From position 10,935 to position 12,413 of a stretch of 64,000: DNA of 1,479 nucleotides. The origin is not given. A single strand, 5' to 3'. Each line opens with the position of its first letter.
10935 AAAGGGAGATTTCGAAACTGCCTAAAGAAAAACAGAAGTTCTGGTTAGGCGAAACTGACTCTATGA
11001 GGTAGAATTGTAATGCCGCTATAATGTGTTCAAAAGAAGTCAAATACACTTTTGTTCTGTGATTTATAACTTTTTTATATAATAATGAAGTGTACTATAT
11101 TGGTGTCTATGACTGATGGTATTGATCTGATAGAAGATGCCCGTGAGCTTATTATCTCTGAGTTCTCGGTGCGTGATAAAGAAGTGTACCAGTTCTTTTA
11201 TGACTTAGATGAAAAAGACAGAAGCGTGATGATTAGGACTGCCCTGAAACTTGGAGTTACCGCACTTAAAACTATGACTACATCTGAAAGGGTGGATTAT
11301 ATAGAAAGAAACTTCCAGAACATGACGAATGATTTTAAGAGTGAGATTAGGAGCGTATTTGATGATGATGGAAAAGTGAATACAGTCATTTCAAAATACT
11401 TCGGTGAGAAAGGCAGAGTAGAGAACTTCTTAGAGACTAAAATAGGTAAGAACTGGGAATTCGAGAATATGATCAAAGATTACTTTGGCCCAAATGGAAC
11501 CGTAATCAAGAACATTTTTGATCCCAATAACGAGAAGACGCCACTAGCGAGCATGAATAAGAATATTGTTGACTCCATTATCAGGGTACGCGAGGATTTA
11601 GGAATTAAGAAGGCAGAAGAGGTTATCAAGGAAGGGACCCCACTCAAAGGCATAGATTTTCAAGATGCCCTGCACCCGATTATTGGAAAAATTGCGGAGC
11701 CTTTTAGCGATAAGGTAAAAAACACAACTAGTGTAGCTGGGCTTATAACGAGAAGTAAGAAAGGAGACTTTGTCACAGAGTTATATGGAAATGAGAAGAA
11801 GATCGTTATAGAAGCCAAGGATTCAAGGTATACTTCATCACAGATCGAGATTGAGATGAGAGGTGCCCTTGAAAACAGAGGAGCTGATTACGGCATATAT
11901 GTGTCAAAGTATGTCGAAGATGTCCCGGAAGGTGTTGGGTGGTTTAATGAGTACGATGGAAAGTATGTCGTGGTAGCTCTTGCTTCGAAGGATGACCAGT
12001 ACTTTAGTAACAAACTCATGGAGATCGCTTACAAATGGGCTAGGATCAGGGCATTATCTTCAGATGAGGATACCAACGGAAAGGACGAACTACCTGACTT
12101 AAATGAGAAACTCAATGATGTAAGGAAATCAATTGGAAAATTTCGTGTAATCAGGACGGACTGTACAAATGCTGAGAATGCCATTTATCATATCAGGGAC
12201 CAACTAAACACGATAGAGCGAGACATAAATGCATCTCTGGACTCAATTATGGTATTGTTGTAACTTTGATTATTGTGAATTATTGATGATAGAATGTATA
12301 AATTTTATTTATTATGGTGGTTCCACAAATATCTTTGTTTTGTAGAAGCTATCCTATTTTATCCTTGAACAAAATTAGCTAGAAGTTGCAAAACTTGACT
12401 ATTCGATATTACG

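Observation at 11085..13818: Candidate two-gene defence/abortive-infection module (nuclease-like plus HEPN-like) as the sole cargo of the tRNA-Thr element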

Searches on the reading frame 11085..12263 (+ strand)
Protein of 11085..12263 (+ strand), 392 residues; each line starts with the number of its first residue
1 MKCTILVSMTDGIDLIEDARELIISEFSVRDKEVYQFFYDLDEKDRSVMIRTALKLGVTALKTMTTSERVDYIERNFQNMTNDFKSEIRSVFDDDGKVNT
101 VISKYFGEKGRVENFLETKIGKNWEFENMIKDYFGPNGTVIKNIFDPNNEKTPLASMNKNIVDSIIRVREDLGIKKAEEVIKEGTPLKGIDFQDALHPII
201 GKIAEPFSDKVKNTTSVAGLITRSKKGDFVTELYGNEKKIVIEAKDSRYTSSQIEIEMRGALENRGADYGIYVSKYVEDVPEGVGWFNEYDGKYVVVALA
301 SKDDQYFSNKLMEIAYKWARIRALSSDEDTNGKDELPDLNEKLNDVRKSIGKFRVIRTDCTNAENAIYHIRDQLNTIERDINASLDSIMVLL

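Call 4: search_protein_families(library=pfam, proteins=[window:11085-12263:+], max_evalue=1)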
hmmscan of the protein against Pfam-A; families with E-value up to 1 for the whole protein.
window:11085-12263:+ (392 aa): 3 families
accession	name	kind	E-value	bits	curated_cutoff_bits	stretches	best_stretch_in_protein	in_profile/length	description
PF09903.14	DUF2130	-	0.0054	16.5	26.7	1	207-297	46-147/255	Uncharacterized protein conserved in bacteria (DUF2130)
PF03831.20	YjdM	-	0.014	15.7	23.2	1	168-204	17-54/69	PhnA domain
PF06160.17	EzrA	-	0.026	13.2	39.6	1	332-391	73-127/557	Septation ring formation regulator, EzrA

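Call 5: search_protein_families(library=padloc, proteins=[window:11085-12263:+], max_evalue=1)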
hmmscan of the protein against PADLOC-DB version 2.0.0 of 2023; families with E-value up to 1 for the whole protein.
window:11085-12263:+ (392 aa): 0 families

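Call 6: search_protein_families(library=ncbifam, proteins=[window:11085-12263:+], max_evalue=1)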
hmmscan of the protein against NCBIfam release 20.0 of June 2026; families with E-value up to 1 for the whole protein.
window:11085-12263:+ (392 aa): 0 families

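Call 11: find_homologous_proteins(query=window:11085-12263:+)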
Query window:11085-12263:+ (392 aa): 188 proteins with E <= 0.001 among 5443 candidates; the best 120 are listed.
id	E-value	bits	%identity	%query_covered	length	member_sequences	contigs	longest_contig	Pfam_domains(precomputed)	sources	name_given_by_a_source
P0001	1.4e-248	842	100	98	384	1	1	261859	-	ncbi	-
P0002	3.7e-114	400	48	98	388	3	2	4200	-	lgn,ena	-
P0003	2.9e-113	397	46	98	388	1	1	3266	-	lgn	-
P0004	2.4e-107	377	47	94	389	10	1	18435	-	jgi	jgi:hypothetical protein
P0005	2.7e-100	354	43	99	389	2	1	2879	-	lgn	-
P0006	3.2e-93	331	44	93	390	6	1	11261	-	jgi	-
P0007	2.2e-92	328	44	93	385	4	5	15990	-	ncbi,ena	-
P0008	3.7e-89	317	41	92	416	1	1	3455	-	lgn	-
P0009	5.0e-88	314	39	96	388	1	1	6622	-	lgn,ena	-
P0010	6.5e-86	307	37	94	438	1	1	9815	PF09903.15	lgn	-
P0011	3.2e-81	291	38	96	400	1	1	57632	-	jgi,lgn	jgi:hypothetical protein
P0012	1.2e-80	289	40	94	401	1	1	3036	-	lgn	-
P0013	2.7e-78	282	39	96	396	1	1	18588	-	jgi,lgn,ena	jgi:hypothetical protein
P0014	2.3e-77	278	37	95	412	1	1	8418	PF09903.15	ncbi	-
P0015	2.6e-77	278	35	94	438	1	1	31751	-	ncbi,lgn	-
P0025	7.4e-67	244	33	97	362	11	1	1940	PF09903.15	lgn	-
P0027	1.3e-66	243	34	97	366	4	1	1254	PF09903.15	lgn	-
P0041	5.0e-62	228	35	88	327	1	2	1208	PF09903.15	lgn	-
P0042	5.7e-62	228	34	88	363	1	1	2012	PF09903.15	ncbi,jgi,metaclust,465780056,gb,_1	jgi:hypothetical protein|metaclust:\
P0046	2.1e-61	226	32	97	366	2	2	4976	PF09903.15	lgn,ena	-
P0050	1.4e-59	220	34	96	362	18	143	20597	-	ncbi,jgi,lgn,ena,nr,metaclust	ncbi:MAG: hypothetical protein HOD60_15075 [Candidatus Nitrosopelagicus sp.]|jgi:hypothetical protei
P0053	2.4e-59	219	32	94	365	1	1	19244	PF09903.15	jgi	jgi:hypothetical protein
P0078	2.0e-56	210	32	94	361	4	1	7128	PF09903.15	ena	-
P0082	7.8e-56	208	32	98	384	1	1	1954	PF09903.15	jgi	-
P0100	2.5e-54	203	29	93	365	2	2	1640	PF09903.15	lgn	-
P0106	2.0e-53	200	31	93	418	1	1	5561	PF09903.15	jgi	-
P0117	2.7e-52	196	31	97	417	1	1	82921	PF09903.15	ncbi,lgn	-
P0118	3.6e-52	196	32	93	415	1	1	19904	PF09903.15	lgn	-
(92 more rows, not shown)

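Call 13: find_encoding_contigs(protein=P0002, flank=10000, max_places=6)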
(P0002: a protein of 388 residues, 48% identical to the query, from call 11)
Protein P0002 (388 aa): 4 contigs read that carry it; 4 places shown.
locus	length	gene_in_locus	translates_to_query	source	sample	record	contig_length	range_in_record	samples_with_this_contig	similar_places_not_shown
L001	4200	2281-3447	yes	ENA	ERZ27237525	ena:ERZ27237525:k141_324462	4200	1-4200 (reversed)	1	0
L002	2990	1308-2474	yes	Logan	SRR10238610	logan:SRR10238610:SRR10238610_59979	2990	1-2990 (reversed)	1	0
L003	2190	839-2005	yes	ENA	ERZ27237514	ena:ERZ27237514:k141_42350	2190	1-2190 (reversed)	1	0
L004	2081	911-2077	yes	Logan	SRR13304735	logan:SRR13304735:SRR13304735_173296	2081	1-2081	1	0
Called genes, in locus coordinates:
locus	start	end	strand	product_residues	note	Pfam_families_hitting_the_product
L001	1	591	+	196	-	?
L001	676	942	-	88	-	PF04014:MazE_antitoxin (weak)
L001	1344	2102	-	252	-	-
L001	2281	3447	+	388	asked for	-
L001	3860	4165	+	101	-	-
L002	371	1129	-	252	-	-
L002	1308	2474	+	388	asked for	-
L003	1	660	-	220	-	?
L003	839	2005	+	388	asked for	-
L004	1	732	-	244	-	?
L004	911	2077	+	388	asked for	-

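Call 16: find_related_loci(query=A1, collection=genome_contigs, flank=10000)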
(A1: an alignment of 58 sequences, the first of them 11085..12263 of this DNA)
Query A1 (392 aa) in genome_contigs; peptide patterns used: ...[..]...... (x = any residue, [..] = any of these).
22 stretches matched a pattern; 15 encode a relative of the query (tblastn E <= 1e-3); 15 distinct loci.
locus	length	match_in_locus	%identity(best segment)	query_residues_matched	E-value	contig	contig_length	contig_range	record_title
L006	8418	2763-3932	37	16-388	6e-86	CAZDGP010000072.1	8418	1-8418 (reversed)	MAG TPA_asm: uncultured Thermoplasmatales archaeon isolate SRP304980_co1_130 genome assembly, contig: NODE_6663_length_8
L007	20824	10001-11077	32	1-388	2e-62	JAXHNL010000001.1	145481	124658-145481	MAG: Halodesulfurarchaeum sp. isolate Salar_de_Ascotan_soil_MAG_ASO85 contig_12194_polypolish, whole genome shotgun sequ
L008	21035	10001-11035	33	21-392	1e-60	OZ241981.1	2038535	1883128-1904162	MAG: Nitrosopumilus sp. isolate eb6070b7-b3a7-45a2-b86f-918436be457c genome assembly, chromosome: 1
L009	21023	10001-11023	33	22-388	1e-60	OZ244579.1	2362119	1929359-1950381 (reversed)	MAG: Nitrosopumilus sp. isolate f90b6149-cfe9-4c36-88f2-1e2dace1f208 genome assembly, chromosome: 1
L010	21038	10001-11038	34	18-389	1e-60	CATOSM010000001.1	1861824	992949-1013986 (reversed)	MAG: uncultured Candidatus Nitrosopumilus sp. isolate 29923d23-9274-4d90-ac20-21b5014b58ae genome assembly, contig: cont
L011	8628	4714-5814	30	10-392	4e-60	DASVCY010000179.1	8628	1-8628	MAG TPA_asm: Nitrososphaera sp. isolate SMAG_U2019 k141_1071100, whole genome shotgun sequence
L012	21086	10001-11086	32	1-389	1e-59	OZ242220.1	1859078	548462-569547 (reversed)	MAG: Nitrosopumilus sp. isolate c36730bf-4d15-409f-8fa3-4ace938398e1 genome assembly, chromosome: 1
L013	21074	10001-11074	32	6-389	2e-59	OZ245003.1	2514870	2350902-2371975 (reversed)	MAG: Nitrosopumilus sp. isolate 06edd2f6-c94f-48aa-9bd1-1087b5d73af3 genome assembly, chromosome: 1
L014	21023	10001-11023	32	22-388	9e-58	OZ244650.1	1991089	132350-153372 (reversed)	MAG: Nitrosopumilus sp. isolate fe0961d4-1bae-4493-b41f-f07331ead9ec genome assembly, chromosome: 1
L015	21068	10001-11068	30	22-388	8e-54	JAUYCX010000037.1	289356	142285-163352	MAG: Candidatus Omnitrophota bacterium isolate C20_maxbin.112_sub C20_k141_141171, whole genome shotgun sequence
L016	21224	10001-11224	31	9-388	3e-53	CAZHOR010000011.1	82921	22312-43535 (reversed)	MAG TPA_asm: uncultured archaeon isolate SRP141376_co2_3 genome assembly, contig: NODE_742_length_82921_cov_9.223530, wh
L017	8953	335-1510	30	26-388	1e-51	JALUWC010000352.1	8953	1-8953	MAG: Geoglobus sp. isolate 128-326_metabat2_scaf2bin.087 128-326_scaffold_4052_c1, whole genome shotgun sequence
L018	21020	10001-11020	30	22-389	7e-50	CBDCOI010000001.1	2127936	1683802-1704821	MAG: Nitrosopumilaceae archaeon isolate fec153ef-6954-4ee0-80d4-06340fe0f1b3 genome assembly, contig: contig_1, whole ge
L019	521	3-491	40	200-362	1e-36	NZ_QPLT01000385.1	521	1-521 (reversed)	Halorubrum sp. Atlit-26R P_contig000394, whole genome shotgun sequence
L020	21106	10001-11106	31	2-392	5e-44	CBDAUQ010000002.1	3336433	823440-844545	MAG: Cenarchaeum sp. isolate d8c039c0-47ae-4276-bf28-ececfd51b7c1 genome assembly, contig: contig_2, whole genome shotgu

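Call 21: find_encoding_contigs(protein=P0001, flank=10000, max_places=3)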
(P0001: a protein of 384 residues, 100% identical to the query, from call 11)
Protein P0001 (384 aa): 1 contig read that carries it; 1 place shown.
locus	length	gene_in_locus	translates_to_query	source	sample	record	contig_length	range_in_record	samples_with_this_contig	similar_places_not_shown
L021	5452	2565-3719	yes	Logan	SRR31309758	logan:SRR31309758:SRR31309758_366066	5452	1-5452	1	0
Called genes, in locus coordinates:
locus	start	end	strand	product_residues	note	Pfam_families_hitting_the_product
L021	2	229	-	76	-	?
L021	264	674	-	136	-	-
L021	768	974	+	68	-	-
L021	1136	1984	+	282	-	PF00589:Phage_integrase, PF22823:MrpR_C_cat (weak)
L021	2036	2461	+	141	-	-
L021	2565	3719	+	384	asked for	-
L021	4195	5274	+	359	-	PF12358:DUF3644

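Call 34: find_related_loci(query=A1, collection=metagenome_contigs, flank=10000)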
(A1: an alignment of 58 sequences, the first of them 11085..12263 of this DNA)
Query A1 (392 aa) in metagenome_contigs; peptide patterns used: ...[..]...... (x = any residue, [..] = any of these).
61 stretches matched a pattern; 57 encode a relative of the query (tblastn E <= 1e-3); 57 distinct loci.
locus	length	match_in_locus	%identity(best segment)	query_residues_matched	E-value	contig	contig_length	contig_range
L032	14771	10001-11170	35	3-388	2e-77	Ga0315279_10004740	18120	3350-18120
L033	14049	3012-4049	38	17-388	4e-75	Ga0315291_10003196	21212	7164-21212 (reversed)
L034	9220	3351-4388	37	17-388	1e-73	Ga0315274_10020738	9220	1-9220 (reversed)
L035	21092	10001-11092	34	14-389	6e-69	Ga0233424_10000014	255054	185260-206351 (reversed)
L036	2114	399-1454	33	13-392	9e-69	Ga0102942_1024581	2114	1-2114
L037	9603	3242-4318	33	9-392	3e-64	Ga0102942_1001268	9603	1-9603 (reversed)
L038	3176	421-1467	34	15-389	4e-64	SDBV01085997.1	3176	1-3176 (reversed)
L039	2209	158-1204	34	13-389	3e-65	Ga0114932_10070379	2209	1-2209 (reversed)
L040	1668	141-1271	31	2-388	3e-65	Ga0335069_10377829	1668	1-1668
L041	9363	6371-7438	34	22-392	1e-62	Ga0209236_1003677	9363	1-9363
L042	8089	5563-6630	34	22-392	2e-62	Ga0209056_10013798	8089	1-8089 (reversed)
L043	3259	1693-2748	32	13-392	3e-62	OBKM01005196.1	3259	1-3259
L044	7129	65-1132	33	22-392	9e-62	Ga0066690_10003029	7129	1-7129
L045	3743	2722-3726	35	18-366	5e-61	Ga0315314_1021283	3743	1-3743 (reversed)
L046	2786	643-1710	34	22-392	2e-61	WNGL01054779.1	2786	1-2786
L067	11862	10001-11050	31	22-388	2e-54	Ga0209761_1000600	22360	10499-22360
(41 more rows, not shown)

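Call 36: predict_structure(alignment_id=A1)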
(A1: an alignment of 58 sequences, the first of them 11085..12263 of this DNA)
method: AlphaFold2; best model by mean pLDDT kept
length: 392 residues; sequences in the alignment: 58
mean_pLDDT: 80.4   pTM: 0.50
mean pLDDT of the five models: 80.4, 79.6, 77.3, 74.9, 73.0
residues with pLDDT >= 90: 132; 70-90: 176; 50-70: 70; < 50: 14
segments of 3 or more residues with pLDDT < 50: 1-11
pLDDT, mean of each block of 10 residues (from residue 1): 40 72 83 92 93 87 67 75 83 81 82 72 60 64 72 78 70 55 60 94 96 94 93 95 96 97 97 96 91 96 85 93 77 58 75 76 77 83 83 77
secondary structure, 60 per line:
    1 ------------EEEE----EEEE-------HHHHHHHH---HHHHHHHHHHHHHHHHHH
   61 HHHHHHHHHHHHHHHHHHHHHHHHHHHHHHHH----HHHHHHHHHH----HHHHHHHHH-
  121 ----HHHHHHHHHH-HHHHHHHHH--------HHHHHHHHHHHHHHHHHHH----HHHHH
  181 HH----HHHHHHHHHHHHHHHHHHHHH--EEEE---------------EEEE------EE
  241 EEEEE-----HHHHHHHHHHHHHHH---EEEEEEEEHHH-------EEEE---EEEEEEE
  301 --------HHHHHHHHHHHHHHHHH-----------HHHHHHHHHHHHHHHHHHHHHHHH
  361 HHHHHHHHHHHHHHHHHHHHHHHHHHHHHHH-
elements in order: E13-16 E21-24 H32-39 H43-92 H97-106 H111-119 H125-134 H136-144 H153-171 H176-182 H187-207 E210-213 E229-232 E239-245 H251-265 E269-276 E287-290 E294-300 H309-325 H337-391

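Call 40: fold_search(model_id=the predicted structure, library=pdb)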
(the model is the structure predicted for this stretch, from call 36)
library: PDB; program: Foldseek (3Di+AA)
matches with E <= 10: 533; with E <= 0.001: 2
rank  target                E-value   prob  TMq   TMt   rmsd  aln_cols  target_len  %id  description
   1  9bgk_F                6.8e-04  1.00  0.24  0.09   5.7       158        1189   15  Structure of V.cholera DdmDE (2D:1E) in complex with DNA (released 2024-10-23)
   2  9khv_A                1.0e-03  1.00  0.22  0.09   5.4       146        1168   15  Structure of DdmD dimer with ssDNA without nucleotide (released 2025-02-19)
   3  6p4w_B                2.4e-03  1.00  0.21  0.21   4.6       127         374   18  XPB helicase in a complex with truncated Bax1 from Sulfurisphaera tokodaii at 2.96 Angstrom resolution (released 2020-06-03)
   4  8gy8_A                3.8e-03  1.00  0.22  0.23   4.3       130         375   15  The structure of Bax1 from Pyrococcus furiosus (released 2023-09-27)
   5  9bf1_A                4.9e-03  0.99  0.25  0.10   5.4       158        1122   16  Structure of apo-state V. cholerae DdmD (released 2024-08-21)
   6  8u0u_A                4.9e-03  0.99  0.20  0.08   5.5       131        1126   14  DdmD dimer in complex with ssDNA (released 2024-07-10)
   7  4f0q_D                6.8e-03  0.94  0.19  0.17   6.0       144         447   12  MspJI Restriction Endonuclease - P21 Form (released 2012-08-08)
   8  6m9g_A                7.3e-03  0.77  0.21  0.28  18.9       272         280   14  BbvCI B2 dimer with Ta6Br14 clusters (released 2018-11-14)
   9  6p4w_D                8.2e-03  0.99  0.21  0.21   4.5       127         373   16  XPB helicase in a complex with truncated Bax1 from Sulfurisphaera tokodaii at 2.96 Angstrom resolution (released 2020-06-03)
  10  4f0p_A                8.2e-03  0.85  0.18  0.16   9.1       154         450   13  MspJI Restriction Endonuclease - P31 Form (released 2012-08-08)
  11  8u3k_A                8.8e-03  0.93  0.19  0.08   6.6       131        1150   15  DdmDE handover complex (released 2024-07-10)
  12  4f0p_B                1.0e-02  0.84  0.18  0.16   9.0       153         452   14  MspJI Restriction Endonuclease - P31 Form (released 2012-08-08)
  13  9ki0_A                1.1e-02  0.94  0.20  0.08   6.1       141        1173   14  structure of DdmD dimer with ssDNA with AGS (released 2025-02-19)
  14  9khz_B                1.2e-02  0.95  0.21  0.08   5.1       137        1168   17  Structure of DdmD dimer with ssDNA with ADP bound (released 2025-02-19)
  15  8u0w_A                1.4e-02  0.93  0.20  0.08   5.5       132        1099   16  DdmD monomer in complex with ssDNA (released 2024-07-10)
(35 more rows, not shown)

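Call 41: find_encoding_contigs(protein=P0050, flank=6000, max_places=8)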
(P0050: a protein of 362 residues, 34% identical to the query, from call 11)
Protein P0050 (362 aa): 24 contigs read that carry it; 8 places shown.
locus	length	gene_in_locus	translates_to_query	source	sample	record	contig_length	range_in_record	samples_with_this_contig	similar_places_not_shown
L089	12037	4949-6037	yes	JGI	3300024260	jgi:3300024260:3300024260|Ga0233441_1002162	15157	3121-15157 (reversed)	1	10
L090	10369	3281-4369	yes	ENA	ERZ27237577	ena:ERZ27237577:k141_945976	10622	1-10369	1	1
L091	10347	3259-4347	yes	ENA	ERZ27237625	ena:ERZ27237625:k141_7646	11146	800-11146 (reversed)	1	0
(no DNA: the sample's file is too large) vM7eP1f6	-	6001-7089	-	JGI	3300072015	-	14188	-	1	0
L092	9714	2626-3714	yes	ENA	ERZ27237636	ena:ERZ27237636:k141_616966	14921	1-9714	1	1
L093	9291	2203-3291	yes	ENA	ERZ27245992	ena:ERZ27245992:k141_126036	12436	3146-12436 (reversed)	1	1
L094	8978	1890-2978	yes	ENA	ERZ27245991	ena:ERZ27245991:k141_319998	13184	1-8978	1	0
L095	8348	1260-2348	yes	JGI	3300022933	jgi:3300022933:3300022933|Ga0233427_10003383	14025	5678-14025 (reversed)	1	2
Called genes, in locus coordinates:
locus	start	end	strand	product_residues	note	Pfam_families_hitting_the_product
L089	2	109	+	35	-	?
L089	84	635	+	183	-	-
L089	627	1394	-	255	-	PF19810:HFX_2341_N, PF22662:Csa3_N (weak), PF22665:WHD_DUF6293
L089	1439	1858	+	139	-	PF01850:PIN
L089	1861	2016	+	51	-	-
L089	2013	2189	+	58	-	-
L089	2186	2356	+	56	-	-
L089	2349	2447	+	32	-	-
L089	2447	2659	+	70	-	-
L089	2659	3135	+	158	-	-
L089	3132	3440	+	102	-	PF23858:DUF7220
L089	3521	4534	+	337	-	PF01844:HNH (weak), PF13395:HNH_4 (weak)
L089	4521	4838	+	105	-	-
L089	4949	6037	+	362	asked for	-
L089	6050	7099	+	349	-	-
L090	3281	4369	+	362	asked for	-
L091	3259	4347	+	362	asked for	-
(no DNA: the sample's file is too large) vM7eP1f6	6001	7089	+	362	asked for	-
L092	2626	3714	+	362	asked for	-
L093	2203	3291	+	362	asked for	-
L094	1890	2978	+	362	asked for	-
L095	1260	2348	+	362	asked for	-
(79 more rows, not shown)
